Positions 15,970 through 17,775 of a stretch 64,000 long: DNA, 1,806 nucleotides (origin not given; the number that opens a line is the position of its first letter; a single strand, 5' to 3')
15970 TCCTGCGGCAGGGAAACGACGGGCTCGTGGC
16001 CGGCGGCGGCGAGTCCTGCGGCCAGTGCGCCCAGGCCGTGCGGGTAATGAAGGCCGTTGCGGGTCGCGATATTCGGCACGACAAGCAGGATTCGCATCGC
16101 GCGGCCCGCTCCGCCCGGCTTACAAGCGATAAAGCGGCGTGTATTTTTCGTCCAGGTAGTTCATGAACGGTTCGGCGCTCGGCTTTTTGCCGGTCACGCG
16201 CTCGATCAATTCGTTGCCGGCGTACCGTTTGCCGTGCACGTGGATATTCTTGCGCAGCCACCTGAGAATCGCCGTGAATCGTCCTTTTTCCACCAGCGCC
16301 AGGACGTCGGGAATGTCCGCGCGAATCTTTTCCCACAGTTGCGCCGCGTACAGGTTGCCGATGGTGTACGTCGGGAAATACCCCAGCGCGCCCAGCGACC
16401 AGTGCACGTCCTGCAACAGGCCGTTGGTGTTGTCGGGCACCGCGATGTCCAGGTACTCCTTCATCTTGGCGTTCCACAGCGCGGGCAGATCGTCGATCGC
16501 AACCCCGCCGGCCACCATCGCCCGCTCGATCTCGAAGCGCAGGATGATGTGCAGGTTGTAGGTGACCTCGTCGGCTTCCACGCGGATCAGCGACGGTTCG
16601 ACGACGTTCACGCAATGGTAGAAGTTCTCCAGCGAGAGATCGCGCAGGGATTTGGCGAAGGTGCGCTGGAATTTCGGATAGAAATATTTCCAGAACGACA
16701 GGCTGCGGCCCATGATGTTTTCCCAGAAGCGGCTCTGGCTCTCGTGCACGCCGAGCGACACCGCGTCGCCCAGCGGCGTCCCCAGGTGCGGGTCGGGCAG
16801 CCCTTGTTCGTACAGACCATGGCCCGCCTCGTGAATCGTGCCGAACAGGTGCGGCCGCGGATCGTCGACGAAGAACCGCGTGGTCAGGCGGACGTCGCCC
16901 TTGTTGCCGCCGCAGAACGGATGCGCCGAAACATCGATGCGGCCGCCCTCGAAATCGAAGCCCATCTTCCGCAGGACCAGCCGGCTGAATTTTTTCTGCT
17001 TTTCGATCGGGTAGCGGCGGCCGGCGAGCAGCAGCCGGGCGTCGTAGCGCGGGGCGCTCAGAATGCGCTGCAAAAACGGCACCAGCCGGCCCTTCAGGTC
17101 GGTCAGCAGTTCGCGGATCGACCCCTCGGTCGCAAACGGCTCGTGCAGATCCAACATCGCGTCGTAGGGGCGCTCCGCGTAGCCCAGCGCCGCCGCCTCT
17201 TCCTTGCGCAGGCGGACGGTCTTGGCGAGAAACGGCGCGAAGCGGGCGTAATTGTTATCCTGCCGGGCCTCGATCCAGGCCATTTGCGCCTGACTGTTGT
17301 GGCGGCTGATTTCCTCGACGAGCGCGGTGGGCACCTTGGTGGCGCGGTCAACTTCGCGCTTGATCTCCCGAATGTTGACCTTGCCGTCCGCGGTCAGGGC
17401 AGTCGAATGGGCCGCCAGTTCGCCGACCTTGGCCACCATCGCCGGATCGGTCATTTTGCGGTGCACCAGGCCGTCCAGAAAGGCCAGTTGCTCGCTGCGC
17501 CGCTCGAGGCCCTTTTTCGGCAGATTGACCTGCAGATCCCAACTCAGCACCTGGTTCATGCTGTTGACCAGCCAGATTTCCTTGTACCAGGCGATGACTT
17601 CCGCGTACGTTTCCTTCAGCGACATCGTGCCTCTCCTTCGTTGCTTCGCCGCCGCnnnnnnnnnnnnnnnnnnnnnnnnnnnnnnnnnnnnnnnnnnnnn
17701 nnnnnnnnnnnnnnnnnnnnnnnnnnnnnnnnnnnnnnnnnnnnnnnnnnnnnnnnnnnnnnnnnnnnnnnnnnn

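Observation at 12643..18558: Operon of a GH-like propeller, an M32 carboxypeptidase and two paralogous B12-radical-SAM enzymes sharing an uncharacterised ~150-aa C-terminal domain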

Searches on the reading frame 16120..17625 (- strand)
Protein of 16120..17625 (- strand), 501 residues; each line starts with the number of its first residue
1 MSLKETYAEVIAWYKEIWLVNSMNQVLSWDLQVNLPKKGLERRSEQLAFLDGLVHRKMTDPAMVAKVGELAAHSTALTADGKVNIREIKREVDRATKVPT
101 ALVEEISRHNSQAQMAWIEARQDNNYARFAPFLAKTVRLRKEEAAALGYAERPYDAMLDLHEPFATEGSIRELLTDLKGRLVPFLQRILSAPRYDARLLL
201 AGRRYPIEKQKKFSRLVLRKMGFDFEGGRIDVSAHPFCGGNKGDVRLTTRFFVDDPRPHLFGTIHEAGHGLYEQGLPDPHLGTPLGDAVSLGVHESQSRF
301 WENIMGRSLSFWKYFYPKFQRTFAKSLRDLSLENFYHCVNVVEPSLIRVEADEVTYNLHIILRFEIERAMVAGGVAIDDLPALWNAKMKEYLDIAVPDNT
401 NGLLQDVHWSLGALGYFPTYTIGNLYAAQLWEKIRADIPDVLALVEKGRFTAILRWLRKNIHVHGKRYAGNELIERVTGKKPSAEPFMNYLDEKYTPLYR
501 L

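Call 5: search_protein_families(library=pfam, proteins=[window:16120-17625:-], max_evalue=0.01)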
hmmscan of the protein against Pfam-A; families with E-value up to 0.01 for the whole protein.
window:16120-17625:- (501 aa): 1 family
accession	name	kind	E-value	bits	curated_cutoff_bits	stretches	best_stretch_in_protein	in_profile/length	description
PF02074.21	Peptidase_M32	-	1.1e-173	578.8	25.1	1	14-495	6-489/489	Carboxypeptidase Taq (M32) metallopeptidase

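Call 6: search_protein_families(library=ncbifam, proteins=[window:16120-17625:-], max_evalue=0.01)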
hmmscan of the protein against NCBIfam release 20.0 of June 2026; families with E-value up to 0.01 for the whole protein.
window:16120-17625:- (501 aa): 0 families

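Call 30: search_solved_structures(query=window:16120-17625:-, max_evalue=1e-10)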
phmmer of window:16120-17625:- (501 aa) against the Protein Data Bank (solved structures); distinct sequences matched with E-value up to 1e-10: 8.
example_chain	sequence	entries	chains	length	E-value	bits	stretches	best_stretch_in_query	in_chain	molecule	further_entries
5wvu_A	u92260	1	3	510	3.7e-133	448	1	5-499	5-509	Thermostable carboxypeptidase 1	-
3hoa_A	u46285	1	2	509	5.4e-133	447.5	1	5-499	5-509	Thermostable carboxypeptidase 1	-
7a03_A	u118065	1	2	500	5.7e-123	414.4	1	6-494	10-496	M32 carboxypeptidase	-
3hq2_A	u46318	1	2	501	8.3e-120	404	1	25-500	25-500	Bacillus subtilis M32 carboxypeptidase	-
5e3x_A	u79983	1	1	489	3.5e-111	375.5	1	9-500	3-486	Thermostable carboxypeptidase 1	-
5giv_A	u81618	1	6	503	7.9e-109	367.7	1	15-499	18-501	Carboxypeptidase 1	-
1k9x_A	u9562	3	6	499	1.1e-107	364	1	4-495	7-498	M32 carboxypeptidase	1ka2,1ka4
3dwc_A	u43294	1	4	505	2.5e-85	290.2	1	7-495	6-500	Metallocarboxypeptidase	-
